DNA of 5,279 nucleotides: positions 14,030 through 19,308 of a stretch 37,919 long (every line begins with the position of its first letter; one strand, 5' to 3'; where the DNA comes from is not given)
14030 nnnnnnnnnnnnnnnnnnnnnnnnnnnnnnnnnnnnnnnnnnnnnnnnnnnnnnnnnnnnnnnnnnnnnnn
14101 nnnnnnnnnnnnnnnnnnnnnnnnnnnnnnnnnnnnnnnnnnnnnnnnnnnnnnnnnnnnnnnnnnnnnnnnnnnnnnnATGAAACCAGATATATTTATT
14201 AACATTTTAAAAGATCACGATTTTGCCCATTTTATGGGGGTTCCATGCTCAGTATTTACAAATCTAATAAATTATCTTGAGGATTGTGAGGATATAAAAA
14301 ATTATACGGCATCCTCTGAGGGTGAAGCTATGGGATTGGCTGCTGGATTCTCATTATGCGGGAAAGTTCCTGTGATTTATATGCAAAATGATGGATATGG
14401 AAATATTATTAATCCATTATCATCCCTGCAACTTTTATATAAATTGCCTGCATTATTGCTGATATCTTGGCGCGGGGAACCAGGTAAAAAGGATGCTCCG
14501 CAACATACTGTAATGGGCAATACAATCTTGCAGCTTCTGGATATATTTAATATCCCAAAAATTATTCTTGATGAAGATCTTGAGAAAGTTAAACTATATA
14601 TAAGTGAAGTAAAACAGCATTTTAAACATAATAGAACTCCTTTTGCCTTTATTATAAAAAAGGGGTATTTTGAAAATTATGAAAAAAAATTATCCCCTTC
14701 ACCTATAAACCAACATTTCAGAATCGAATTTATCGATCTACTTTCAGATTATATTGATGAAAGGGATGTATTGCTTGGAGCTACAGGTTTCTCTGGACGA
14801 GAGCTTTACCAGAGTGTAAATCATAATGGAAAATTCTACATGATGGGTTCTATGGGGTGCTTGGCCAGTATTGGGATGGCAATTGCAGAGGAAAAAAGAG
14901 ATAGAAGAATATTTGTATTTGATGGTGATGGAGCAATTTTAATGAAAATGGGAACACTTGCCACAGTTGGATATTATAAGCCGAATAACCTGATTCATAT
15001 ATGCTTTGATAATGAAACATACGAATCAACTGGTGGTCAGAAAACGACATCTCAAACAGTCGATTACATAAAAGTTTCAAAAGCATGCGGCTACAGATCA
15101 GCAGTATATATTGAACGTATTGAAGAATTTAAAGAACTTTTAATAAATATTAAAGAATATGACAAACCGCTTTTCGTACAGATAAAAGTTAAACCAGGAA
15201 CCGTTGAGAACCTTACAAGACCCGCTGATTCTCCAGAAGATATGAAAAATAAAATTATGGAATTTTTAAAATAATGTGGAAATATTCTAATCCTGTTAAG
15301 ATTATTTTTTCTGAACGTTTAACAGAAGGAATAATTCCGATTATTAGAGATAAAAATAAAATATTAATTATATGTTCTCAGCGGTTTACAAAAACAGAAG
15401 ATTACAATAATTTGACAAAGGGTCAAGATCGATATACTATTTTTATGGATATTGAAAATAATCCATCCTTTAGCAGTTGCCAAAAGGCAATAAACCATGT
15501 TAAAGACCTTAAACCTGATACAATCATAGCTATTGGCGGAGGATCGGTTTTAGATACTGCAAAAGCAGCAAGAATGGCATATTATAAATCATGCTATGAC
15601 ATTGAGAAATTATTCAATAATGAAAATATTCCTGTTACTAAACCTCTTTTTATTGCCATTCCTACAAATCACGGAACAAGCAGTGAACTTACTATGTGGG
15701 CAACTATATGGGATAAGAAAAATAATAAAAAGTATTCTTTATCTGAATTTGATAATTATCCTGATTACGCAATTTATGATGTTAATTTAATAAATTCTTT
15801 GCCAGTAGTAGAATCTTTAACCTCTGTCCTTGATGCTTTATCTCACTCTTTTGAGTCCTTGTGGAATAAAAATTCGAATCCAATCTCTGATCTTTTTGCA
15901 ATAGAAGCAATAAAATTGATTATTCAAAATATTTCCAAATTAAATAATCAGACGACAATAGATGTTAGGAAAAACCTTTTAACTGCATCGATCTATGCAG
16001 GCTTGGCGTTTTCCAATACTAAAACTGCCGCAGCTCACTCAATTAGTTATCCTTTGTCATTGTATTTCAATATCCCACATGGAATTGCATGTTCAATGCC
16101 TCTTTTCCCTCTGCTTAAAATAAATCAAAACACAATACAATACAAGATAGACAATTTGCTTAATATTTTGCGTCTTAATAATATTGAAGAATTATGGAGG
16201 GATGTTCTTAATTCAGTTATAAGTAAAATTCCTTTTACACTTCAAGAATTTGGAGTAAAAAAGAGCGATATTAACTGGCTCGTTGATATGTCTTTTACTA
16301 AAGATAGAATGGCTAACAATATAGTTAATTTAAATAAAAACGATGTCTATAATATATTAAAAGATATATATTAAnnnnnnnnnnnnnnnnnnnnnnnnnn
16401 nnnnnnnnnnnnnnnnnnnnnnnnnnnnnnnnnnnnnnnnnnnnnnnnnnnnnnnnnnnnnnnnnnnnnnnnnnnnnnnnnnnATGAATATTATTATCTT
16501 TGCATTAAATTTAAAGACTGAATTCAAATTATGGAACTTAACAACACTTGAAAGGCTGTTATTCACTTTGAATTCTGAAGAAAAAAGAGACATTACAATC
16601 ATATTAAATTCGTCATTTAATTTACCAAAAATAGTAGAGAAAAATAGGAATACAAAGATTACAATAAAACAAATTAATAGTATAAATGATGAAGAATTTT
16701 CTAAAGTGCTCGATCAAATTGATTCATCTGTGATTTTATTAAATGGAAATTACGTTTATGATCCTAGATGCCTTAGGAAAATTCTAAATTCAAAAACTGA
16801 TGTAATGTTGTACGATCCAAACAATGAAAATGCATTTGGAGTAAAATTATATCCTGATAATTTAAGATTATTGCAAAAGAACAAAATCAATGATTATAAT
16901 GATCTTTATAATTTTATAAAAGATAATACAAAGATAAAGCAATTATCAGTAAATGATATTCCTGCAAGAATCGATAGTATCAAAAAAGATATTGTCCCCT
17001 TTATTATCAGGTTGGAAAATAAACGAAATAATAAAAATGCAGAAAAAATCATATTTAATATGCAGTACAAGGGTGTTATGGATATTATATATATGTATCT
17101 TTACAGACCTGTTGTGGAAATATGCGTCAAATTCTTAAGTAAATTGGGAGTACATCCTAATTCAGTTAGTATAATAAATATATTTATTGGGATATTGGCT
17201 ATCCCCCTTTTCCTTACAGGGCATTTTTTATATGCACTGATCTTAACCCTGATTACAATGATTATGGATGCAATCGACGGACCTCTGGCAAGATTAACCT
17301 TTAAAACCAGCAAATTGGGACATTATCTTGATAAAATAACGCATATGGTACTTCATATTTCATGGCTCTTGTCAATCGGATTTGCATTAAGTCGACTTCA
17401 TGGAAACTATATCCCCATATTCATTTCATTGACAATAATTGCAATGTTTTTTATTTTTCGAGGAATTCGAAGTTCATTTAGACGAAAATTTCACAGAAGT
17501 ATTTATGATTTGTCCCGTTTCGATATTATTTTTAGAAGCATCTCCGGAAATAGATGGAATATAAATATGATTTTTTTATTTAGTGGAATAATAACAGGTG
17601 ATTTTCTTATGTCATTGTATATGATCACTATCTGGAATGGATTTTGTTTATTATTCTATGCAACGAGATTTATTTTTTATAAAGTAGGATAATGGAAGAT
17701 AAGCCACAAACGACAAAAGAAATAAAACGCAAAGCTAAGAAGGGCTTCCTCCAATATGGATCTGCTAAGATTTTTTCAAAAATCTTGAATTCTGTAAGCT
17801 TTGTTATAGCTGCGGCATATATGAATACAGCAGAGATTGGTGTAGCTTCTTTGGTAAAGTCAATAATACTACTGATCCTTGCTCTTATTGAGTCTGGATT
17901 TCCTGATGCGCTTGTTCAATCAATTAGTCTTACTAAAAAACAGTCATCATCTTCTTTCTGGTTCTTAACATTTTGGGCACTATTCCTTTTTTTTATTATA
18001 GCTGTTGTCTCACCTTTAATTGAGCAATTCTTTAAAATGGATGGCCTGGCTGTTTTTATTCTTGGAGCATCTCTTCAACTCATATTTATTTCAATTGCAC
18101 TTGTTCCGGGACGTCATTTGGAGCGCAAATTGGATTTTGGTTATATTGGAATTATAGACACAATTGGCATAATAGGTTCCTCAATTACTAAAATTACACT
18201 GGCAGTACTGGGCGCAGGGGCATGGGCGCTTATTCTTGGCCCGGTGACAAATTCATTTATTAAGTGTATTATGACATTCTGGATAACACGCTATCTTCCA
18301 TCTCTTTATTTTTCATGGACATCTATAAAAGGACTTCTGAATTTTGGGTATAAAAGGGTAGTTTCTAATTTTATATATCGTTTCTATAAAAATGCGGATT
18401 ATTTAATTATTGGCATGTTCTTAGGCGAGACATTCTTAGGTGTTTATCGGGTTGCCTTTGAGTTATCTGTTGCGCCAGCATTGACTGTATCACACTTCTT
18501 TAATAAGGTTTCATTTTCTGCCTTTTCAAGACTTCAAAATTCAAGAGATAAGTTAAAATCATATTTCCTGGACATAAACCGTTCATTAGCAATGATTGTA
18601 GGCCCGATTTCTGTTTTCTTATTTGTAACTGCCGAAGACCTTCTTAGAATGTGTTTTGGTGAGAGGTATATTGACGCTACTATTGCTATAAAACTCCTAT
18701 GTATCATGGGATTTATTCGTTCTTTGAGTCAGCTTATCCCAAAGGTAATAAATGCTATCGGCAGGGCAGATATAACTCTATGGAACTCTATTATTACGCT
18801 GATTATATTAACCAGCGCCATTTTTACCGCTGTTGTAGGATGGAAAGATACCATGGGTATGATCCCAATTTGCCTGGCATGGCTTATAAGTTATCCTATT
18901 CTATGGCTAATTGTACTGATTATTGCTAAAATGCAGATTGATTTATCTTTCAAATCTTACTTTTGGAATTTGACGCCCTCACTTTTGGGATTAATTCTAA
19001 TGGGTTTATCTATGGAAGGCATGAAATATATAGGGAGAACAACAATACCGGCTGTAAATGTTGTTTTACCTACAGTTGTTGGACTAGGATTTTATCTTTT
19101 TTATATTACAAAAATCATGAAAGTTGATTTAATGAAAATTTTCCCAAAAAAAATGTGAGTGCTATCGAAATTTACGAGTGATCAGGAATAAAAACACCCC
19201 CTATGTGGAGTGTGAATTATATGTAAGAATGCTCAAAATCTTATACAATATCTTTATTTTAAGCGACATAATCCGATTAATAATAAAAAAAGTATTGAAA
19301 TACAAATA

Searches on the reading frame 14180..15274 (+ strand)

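Call 16: search_protein_families(library=pfam, proteins=[window:14180-15274:+])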
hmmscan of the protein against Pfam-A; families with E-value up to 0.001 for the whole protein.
window:14180-15274:+ (364 aa): 2 families
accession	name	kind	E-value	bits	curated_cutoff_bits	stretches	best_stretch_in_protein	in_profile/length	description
PF02775.26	TPP_enzyme_C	-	2.8e-17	63.4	21.9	1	220-335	25-151/151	Thiamine pyrophosphate enzyme, C-terminal TPP binding domain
PF02776.23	TPP_enzyme_N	-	1e-08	35.4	26.8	1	4-100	5-102/119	Thiamine pyrophosphate enzyme, N-terminal TPP binding domain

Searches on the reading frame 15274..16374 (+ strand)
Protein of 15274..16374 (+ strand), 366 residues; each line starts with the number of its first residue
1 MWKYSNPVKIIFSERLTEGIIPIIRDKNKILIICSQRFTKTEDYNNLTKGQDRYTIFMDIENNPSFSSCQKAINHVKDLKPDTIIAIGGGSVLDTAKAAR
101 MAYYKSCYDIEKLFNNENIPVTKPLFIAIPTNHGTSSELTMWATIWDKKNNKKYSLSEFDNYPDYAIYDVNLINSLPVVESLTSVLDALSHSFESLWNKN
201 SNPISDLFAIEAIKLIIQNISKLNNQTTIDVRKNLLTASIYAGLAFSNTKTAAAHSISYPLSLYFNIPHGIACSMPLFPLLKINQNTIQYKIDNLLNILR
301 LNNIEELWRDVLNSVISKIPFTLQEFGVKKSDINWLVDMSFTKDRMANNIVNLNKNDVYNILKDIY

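Call 16: search_protein_families(library=pfam, proteins=[window:15274-16374:+])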
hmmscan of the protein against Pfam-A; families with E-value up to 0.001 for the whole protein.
window:15274-16374:+ (366 aa): 2 families
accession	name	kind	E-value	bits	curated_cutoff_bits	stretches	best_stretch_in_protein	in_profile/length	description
PF25137.1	ADH_Fe_C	-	3.5e-36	125.1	27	1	183-366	3-194/194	Fe-containing alcohol dehydrogenase family, C-terminal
PF00465.25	Fe-ADH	-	4.3e-32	111.5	31.3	1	7-169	1-167/168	Iron-containing alcohol dehydrogenase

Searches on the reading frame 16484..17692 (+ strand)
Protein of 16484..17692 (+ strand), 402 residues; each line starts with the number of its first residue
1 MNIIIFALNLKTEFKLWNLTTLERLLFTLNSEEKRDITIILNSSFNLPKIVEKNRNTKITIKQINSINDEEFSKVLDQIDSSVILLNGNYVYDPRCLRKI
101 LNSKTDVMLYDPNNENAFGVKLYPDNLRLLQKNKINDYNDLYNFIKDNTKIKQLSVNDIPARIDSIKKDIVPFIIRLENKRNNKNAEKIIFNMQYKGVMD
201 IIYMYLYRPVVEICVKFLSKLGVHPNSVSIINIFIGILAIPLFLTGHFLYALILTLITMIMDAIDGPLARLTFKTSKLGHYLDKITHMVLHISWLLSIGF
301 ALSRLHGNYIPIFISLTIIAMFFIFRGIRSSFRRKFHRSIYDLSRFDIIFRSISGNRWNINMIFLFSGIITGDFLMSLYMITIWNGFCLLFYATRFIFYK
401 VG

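Call 17: search_protein_families(library=pfam, proteins=[window:16484-17692:+])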
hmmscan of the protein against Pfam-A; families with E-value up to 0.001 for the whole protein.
window:16484-17692:+ (402 aa): 1 family
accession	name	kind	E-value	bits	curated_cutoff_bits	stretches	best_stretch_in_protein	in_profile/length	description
PF01066.26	CDP-OH_P_transf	-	6.8e-12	46.5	22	1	224-330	3-104/152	CDP-alcohol phosphatidyltransferase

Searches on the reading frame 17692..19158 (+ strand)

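Call 17: search_protein_families(library=pfam, proteins=[window:17692-19158:+])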
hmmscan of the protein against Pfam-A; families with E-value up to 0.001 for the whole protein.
window:17692-19158:+ (488 aa): 2 families
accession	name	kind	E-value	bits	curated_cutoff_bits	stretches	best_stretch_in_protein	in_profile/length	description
PF13440.11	Polysacc_synt_3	-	1e-59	202.6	23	1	46-329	8-291/293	Polysaccharide biosynthesis protein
PF01943.22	Polysacc_synt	-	2.1e-18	67.2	28.2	1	17-282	3-274/274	Polysaccharide biosynthesis protein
